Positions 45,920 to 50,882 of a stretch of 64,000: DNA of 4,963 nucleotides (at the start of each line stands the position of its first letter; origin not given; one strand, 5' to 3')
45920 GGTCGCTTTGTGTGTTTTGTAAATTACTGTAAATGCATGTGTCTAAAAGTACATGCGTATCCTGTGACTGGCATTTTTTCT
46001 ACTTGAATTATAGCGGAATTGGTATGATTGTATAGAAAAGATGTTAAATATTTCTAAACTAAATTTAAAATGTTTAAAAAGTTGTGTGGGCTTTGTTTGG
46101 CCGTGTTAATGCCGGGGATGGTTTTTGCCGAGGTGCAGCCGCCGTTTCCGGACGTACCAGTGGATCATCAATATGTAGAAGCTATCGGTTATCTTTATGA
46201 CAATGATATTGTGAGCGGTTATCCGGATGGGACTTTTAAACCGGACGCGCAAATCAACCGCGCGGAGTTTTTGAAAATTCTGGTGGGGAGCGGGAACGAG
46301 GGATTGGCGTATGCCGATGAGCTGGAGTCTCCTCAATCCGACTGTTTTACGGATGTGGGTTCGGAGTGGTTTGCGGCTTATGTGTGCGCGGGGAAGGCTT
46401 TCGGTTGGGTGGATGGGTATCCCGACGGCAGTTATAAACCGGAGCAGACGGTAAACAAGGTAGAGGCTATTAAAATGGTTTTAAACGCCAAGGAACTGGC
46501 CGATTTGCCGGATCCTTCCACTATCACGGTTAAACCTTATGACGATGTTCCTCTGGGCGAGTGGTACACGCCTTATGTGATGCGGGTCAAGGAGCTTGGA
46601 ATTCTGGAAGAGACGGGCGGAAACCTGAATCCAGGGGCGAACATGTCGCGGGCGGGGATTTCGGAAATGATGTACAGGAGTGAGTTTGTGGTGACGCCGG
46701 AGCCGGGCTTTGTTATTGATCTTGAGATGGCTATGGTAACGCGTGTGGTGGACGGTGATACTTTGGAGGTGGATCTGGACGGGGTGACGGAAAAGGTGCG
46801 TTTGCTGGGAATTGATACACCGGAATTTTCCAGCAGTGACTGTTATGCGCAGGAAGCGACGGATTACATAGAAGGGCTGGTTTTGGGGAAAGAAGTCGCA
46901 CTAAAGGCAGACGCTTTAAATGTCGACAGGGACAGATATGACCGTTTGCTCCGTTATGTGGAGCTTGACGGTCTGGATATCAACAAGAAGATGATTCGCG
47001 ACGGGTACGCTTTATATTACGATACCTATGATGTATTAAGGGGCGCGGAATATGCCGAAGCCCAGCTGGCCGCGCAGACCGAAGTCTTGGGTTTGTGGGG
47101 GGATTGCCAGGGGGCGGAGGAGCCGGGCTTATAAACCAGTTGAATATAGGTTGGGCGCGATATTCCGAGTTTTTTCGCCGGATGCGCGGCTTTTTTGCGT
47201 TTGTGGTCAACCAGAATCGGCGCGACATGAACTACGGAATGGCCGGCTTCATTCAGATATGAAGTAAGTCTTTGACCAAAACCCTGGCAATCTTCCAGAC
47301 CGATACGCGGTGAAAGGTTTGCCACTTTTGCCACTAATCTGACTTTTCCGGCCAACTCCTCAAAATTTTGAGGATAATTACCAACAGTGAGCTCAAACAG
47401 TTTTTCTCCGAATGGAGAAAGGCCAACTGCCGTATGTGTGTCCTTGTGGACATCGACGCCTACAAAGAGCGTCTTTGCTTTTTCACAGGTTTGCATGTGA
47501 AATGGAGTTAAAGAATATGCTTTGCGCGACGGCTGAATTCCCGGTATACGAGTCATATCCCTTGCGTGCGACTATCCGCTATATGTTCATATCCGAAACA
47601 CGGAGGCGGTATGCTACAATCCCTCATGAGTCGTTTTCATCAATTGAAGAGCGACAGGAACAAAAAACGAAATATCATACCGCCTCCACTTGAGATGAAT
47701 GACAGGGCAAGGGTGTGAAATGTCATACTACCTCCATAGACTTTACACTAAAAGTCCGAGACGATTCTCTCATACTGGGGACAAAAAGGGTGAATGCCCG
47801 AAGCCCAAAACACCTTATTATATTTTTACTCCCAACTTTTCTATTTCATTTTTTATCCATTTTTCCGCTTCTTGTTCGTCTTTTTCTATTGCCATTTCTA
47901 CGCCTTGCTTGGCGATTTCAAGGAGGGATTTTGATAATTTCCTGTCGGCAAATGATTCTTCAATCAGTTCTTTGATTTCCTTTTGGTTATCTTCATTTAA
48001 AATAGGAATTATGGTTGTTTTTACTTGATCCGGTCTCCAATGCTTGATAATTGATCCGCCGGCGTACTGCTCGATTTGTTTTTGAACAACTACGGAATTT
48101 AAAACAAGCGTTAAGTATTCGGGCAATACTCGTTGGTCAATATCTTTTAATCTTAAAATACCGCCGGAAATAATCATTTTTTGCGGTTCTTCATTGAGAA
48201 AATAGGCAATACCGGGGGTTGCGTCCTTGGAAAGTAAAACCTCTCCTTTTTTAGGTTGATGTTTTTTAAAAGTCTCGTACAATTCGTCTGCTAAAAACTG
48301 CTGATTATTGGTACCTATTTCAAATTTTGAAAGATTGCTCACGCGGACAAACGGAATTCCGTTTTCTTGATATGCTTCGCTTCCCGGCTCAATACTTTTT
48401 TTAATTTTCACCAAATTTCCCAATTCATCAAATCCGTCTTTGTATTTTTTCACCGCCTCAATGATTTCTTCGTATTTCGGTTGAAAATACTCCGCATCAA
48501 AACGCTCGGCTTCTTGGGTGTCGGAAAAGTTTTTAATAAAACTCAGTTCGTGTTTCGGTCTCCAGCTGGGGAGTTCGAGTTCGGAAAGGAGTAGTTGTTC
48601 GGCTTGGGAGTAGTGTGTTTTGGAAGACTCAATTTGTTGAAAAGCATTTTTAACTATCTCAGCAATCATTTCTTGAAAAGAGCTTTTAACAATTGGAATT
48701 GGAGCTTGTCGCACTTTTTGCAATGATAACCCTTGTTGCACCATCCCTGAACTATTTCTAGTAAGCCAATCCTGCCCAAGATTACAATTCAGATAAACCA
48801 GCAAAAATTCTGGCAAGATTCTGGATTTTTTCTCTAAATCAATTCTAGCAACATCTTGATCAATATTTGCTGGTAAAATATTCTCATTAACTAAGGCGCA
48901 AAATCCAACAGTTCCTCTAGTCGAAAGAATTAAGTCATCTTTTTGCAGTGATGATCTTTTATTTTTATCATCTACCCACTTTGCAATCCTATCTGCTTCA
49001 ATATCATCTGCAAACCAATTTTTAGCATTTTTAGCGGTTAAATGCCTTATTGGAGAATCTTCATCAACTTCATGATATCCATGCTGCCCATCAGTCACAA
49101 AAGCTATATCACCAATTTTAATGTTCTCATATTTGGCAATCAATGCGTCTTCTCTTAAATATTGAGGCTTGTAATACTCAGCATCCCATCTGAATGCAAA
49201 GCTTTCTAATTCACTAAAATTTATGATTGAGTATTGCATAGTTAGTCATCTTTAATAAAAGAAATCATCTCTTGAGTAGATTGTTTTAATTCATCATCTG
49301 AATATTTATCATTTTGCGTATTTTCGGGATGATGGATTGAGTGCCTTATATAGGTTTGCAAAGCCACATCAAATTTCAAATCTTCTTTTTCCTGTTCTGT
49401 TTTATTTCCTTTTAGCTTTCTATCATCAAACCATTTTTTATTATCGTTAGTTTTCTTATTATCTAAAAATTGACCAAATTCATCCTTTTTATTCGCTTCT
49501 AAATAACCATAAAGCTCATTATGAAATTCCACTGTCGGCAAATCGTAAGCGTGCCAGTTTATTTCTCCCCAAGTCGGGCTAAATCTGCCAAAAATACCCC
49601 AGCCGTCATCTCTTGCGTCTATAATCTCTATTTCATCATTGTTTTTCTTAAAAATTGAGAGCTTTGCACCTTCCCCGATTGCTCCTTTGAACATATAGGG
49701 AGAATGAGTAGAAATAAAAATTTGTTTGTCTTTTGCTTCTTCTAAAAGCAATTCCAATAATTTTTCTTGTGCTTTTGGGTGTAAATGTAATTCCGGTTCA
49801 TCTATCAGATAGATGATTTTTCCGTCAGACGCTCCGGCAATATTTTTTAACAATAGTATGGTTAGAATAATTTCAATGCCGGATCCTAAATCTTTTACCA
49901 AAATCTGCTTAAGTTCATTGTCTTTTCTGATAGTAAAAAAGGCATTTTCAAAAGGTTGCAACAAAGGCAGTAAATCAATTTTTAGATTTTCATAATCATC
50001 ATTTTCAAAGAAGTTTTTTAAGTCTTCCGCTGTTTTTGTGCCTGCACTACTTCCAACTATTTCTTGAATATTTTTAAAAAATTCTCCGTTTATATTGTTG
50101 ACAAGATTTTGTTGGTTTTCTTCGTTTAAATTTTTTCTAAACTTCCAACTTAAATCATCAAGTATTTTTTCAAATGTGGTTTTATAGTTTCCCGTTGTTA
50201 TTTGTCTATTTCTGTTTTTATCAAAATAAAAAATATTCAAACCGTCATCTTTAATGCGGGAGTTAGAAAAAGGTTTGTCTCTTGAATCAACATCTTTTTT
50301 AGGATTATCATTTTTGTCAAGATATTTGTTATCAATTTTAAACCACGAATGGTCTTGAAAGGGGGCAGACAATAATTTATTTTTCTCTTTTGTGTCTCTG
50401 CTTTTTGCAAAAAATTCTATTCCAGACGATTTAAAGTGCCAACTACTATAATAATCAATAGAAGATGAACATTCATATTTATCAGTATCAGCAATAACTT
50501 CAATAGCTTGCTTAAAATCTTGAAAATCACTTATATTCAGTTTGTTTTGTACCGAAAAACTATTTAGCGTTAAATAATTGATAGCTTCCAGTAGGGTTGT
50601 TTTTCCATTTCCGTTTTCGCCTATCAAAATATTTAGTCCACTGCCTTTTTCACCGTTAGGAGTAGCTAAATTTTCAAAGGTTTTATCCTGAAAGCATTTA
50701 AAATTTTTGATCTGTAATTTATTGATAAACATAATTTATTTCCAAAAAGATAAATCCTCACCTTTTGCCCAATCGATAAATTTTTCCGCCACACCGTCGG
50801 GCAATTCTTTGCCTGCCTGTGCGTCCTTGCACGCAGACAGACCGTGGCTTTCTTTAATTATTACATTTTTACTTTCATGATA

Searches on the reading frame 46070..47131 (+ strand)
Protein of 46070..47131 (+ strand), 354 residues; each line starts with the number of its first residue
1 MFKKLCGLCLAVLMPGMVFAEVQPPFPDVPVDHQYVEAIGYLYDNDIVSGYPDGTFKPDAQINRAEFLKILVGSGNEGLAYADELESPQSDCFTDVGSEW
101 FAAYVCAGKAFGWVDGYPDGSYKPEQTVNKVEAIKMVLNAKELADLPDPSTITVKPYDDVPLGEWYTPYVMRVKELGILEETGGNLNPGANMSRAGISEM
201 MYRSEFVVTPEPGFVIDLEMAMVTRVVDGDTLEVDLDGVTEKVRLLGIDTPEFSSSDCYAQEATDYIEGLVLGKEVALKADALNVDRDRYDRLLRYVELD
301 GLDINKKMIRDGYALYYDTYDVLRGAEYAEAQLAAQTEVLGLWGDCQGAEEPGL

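Call 23: search_protein_families(library=pfam, proteins=[window:46070-47131:+], max_evalue=0.001)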
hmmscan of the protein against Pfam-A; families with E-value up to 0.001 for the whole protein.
window:46070-47131:+ (354 aa): 2 families
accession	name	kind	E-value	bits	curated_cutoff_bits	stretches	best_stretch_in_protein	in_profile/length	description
PF00395.25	SLH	-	3.9e-29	100.8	20.8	3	25-67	1-43/44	S-layer homology domain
PF00565.23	SNase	-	4e-17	63.1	21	1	242-344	1-106/107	Staphylococcal nuclease homologue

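Call 24: search_protein_families(library=padloc, proteins=[window:46070-47131:+], max_evalue=0.001)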
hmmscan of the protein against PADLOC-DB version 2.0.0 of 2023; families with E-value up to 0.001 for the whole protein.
window:46070-47131:+ (354 aa): 1 family
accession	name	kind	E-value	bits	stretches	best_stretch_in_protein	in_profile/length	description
PDLC01096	C3a212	-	6.1e-26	89.2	1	219-346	46-179/279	SNc+LTD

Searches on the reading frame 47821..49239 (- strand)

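Call 23: search_protein_families(library=pfam, proteins=[window:47821-49239:-], max_evalue=0.001)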
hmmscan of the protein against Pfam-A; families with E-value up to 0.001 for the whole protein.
window:47821-49239:- (473 aa): 1 family
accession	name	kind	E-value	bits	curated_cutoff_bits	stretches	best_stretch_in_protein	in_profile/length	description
PF01420.25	Methylase_S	-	5.3e-17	63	22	2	70-214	29-167/168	Type I restriction modification DNA specificity domain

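Call 24: search_protein_families(library=padloc, proteins=[window:47821-49239:-], max_evalue=0.001)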
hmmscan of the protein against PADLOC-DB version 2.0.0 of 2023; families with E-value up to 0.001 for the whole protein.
window:47821-49239:- (473 aa): 70 families (the best 25 are shown)
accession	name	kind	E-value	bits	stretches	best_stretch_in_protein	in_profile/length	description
PDLC03095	Specificity_I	-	6.9e-38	128.6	2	233-453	246-462/473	Type I specificity subunit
PDLC03086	Specificity_I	-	9.8e-36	121.7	2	283-427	26-171/458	Type I specificity subunit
PDLC04137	mad5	-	1.3e-35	121.3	1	39-451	5-390/392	mads_5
PDLC03169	Specificity_I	-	5.8e-34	116.2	2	272-431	225-387/461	Type I specificity subunit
PDLC03100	Specificity_I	-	1.2e-33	115.2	2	36-217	195-380/392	Type I specificity subunit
PDLC03072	Specificity_I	-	2.5e-31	107.2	2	61-216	264-420/448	Type I specificity subunit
PDLC03069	Specificity_I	-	2e-29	100.9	2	49-219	204-377/387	Type I specificity subunit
PDLC03179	Specificity_I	-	2.7e-29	100.5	2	37-216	394-575/589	Type I specificity subunit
PDLC03108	Specificity_I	-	3e-29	100.6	2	84-217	292-423/452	Type I specificity subunit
PDLC03089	Specificity_I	-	4e-29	100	2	272-426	9-165/446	Type I specificity subunit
PDLC03068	Specificity_I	-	4.8e-28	96.4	2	272-425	8-161/403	Type I specificity subunit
PDLC03168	Specificity_I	-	1.2e-27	95.5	2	273-427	10-163/459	Type I specificity subunit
PDLC03181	Specificity_I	-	1.9e-27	94.1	1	126-463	118-447/454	Type I specificity subunit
PDLC03105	Specificity_I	-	5.6e-26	90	2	277-432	247-404/448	Type I specificity subunit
PDLC03079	Specificity_I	-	1.4e-25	88.3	2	45-317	38-300/470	Type I specificity subunit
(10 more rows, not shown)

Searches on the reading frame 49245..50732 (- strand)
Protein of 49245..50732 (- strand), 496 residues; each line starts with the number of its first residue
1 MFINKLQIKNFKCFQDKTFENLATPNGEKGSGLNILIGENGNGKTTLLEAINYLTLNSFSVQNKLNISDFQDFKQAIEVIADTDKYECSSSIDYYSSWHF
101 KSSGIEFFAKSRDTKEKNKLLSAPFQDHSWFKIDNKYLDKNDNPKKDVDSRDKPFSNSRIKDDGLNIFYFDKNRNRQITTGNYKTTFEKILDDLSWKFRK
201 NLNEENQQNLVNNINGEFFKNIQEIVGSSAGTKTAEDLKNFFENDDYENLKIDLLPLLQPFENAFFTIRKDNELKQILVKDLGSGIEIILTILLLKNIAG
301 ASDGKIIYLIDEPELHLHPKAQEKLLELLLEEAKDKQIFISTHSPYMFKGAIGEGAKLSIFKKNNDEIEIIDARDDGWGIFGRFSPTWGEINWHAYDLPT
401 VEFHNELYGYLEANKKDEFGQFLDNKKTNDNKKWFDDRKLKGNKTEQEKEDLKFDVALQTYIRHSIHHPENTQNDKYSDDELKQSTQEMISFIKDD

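Call 23: search_protein_families(library=pfam, proteins=[window:49245-50732:-], max_evalue=0.001)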
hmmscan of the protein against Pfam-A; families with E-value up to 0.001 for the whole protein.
window:49245-50732:- (496 aa): 5 families
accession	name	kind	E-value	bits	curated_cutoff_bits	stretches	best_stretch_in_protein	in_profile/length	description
PF13175.12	AAA_15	-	1.6e-27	97.6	32.1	1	1-347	1-373/374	AAA ATPase domain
PF13304.12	AAA_21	-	2.3e-18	67.7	27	1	33-347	1-302/304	AAA domain, putative AbiEii toxin, Type IV TA system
PF02463.25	SMC_N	-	1.4e-12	48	40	2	2-54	1-47/220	RecF/RecN/SMC N terminal domain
PF13476.12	AAA_23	-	5.4e-05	24.4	27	0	5-224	1-199/201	AAA domain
PF13555.12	AAA_29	-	5.9e-05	23.2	27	0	26-57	19-48/61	P-loop containing region of AAA domain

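Call 24: search_protein_families(library=padloc, proteins=[window:49245-50732:-], max_evalue=0.001)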
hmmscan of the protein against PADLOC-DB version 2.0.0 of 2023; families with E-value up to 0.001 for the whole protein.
window:49245-50732:- (496 aa): 138 families (the best 25 are shown)
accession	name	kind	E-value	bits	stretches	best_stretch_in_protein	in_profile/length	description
PDLC02979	AriA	-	3.6e-27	94.1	1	1-347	1-372/373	-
PDLC00304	PtuA1|PtuA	-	4.9e-24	83.3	2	1-102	10-116/444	AAA ATPase domain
PDLC03878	NsnB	-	1.1e-23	82.5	1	3-351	2-284/345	-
PDLC00096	GajA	-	1e-22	78.7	2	1-76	1-69/630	AAA ATPase domain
PDLC02980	AriA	-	1e-20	72.9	1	33-347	1-302/304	-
PDLC00278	PtuA1|PtuA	-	2.1e-20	71.4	2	1-99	1-94/436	AAA ATPase domain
PDLC02981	AriAB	-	2.3e-20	70.9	2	265-365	294-393/694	-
PDLC04135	mad3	-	4.5e-20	70.5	1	3-349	2-328/374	mads_3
PDLC02358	Old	-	4.8e-20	69.9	2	178-351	155-332/578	Old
PDLC00091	GajA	-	7.6e-20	69.3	1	1-347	1-341/627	AAA ATPase domain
PDLC00309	PtuA1|PtuA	-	1.1e-19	68.7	2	307-374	271-336/413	AAA ATPase domain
PDLC00069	GajA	-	3.2e-19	66.8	2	1-72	1-62/687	AAA ATPase domain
PDLC00271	PtuA1|PtuA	-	3.8e-19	67.5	2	303-348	277-322/421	AAA ATPase domain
PDLC00102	GajA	-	1.3e-18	64.8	2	1-57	1-48/532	AAA ATPase domain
PDLC00099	GajA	-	7.8e-18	62.8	2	1-78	1-76/626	AAA ATPase domain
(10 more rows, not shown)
